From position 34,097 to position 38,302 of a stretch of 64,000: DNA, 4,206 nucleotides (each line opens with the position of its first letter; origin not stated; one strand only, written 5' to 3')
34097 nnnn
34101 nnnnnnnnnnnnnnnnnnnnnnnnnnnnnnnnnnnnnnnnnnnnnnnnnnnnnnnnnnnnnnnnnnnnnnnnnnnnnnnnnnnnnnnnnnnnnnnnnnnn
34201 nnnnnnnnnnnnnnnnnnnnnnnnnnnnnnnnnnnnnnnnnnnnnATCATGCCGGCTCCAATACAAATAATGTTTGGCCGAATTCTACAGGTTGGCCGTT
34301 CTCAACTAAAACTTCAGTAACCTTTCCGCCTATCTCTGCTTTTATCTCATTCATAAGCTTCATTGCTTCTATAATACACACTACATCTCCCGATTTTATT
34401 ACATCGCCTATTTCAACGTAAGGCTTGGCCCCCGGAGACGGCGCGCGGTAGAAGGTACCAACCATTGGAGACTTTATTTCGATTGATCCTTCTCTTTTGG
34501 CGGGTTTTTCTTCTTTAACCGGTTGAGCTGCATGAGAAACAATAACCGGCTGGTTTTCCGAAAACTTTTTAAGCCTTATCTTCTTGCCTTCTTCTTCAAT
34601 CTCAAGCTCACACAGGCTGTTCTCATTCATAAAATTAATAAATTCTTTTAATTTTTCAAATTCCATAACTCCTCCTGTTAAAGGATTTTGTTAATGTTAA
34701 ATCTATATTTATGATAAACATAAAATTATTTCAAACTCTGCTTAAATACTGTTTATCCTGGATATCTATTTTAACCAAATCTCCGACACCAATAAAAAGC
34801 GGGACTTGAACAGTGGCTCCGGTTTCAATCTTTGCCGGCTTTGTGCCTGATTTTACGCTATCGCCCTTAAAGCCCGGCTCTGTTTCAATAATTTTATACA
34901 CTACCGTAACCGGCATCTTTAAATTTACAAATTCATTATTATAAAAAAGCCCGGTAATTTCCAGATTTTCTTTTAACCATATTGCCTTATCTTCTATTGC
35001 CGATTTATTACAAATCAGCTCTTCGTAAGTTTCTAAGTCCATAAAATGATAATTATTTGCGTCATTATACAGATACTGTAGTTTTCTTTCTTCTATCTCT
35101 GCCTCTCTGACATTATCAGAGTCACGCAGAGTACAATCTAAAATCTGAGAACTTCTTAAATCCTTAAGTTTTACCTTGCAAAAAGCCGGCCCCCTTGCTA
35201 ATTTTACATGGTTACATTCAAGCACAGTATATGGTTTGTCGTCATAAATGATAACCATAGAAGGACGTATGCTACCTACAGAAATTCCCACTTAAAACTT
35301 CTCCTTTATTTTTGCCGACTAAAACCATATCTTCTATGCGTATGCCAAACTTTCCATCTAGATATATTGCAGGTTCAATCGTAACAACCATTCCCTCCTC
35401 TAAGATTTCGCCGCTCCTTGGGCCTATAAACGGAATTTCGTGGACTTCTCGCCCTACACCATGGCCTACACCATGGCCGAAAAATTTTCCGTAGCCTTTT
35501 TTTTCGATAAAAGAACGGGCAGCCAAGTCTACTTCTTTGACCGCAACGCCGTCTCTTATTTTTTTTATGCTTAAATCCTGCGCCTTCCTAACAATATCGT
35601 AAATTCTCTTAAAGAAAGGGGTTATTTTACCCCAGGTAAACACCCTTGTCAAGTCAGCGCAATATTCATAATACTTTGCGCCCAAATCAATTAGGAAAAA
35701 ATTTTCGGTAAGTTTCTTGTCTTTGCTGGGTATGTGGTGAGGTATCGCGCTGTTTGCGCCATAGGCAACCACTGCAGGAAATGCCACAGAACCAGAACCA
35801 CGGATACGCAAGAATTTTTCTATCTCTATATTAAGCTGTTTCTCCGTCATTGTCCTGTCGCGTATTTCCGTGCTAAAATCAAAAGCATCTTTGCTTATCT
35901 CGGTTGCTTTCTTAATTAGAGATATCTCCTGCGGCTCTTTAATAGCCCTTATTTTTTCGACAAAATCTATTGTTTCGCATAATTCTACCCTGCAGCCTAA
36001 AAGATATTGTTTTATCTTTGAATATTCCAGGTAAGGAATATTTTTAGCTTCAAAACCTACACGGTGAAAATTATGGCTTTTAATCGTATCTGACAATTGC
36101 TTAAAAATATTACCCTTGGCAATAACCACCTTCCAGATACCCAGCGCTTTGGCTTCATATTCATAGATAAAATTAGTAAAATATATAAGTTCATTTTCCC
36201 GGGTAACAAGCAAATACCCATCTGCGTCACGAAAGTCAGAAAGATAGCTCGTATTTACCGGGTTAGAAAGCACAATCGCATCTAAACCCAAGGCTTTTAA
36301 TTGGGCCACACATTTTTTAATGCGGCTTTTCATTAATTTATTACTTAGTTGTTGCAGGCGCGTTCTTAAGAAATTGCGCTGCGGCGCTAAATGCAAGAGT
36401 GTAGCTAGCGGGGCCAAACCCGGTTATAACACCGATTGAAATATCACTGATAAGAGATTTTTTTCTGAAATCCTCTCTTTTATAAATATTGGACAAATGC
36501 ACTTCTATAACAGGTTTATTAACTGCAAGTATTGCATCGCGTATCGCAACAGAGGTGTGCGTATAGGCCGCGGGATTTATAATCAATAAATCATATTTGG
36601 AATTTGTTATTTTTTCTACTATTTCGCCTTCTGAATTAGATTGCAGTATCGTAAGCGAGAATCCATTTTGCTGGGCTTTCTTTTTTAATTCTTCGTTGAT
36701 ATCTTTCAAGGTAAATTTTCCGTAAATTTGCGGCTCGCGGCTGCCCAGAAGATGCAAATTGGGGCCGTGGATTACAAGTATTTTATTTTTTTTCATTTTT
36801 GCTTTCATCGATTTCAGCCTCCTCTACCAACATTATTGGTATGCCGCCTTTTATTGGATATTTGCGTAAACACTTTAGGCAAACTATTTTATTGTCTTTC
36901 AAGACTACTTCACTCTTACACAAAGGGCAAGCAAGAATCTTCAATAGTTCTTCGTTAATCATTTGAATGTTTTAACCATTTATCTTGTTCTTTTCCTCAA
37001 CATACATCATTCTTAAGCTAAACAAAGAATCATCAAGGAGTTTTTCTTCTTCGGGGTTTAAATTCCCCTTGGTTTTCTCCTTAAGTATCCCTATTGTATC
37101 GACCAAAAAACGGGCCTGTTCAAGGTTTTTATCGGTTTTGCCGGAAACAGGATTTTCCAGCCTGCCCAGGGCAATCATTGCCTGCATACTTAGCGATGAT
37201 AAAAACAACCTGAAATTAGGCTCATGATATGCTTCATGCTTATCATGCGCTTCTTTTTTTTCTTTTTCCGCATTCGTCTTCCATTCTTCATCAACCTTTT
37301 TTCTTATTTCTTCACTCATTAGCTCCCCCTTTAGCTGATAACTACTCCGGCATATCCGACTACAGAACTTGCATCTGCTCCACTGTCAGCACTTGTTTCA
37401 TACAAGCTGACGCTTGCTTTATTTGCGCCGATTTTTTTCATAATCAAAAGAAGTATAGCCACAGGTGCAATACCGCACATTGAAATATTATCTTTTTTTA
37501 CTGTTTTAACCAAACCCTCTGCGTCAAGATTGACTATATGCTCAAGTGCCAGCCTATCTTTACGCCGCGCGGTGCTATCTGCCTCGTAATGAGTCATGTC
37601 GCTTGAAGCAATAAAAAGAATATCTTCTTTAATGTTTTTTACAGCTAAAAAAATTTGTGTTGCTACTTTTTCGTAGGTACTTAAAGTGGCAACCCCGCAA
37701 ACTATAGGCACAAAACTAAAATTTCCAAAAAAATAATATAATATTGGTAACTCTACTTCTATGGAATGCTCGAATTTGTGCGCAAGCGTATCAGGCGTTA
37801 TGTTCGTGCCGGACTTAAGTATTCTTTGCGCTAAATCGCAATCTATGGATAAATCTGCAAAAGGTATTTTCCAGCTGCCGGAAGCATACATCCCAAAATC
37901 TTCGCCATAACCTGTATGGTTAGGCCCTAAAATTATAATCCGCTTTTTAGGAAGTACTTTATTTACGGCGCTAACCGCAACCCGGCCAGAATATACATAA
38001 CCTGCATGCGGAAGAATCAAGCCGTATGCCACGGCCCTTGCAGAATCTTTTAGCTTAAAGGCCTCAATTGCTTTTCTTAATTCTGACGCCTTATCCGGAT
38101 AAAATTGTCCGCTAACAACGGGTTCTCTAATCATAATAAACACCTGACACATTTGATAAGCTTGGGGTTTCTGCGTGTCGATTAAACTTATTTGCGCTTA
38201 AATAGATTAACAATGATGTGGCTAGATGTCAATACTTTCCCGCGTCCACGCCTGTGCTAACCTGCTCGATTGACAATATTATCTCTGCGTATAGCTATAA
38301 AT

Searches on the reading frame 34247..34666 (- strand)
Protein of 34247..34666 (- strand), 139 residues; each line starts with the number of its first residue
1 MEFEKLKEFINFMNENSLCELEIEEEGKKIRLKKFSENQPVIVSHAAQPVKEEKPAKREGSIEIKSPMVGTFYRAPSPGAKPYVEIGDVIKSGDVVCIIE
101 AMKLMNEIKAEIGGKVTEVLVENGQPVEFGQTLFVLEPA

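Call 43: search_protein_families(library=pfam, proteins=[window:34247-34666:-], max_evalue=0.0001)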
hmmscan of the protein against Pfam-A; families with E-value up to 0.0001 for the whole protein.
window:34247-34666:- (139 aa): 2 families
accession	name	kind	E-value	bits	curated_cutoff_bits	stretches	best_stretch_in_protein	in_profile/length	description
PF00364.28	Biotin_lipoyl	-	6e-23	80.9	22.1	1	63-136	2-73/73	Biotin-requiring enzyme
PF13533.13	Biotin_lipoyl_2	-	2.9e-08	33.8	29.8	1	108-137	3-32/32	Biotin-lipoyl like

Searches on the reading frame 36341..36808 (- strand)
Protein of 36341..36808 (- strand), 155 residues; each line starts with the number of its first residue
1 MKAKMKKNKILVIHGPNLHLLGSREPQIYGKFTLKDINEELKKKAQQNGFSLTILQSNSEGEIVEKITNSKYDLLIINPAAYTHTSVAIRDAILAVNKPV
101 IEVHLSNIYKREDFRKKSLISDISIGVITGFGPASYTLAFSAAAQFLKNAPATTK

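Call 43: search_protein_families(library=pfam, proteins=[window:36341-36808:-], max_evalue=0.0001)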
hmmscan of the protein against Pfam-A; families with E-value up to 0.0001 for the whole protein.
window:36341-36808:- (155 aa): 1 family
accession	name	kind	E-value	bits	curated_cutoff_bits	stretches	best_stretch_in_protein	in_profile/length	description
PF01220.24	DHquinase_II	-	1.8e-56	190.1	23.3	1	9-143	1-137/138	Dehydroquinase class II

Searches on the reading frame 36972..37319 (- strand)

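Call 43: search_protein_families(library=pfam, proteins=[window:36972-37319:-], max_evalue=0.0001)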
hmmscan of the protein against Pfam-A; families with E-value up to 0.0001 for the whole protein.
window:36972-37319:- (115 aa): 1 family
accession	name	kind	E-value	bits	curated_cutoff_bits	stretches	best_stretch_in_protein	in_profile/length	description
PF08899.16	DUF1844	-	1.6e-25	89.5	27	1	33-108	1-76/76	Domain of unknown function (DUF1844)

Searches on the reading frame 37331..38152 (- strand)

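Call 43: search_protein_families(library=pfam, proteins=[window:37331-38152:-], max_evalue=0.0001)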
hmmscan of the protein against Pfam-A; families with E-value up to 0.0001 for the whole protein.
window:37331-38152:- (273 aa): 1 family
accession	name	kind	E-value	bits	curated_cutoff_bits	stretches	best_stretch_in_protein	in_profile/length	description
PF01875.22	Memo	-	4.1e-64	216.8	27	1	10-271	1-269/269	Memo-like protein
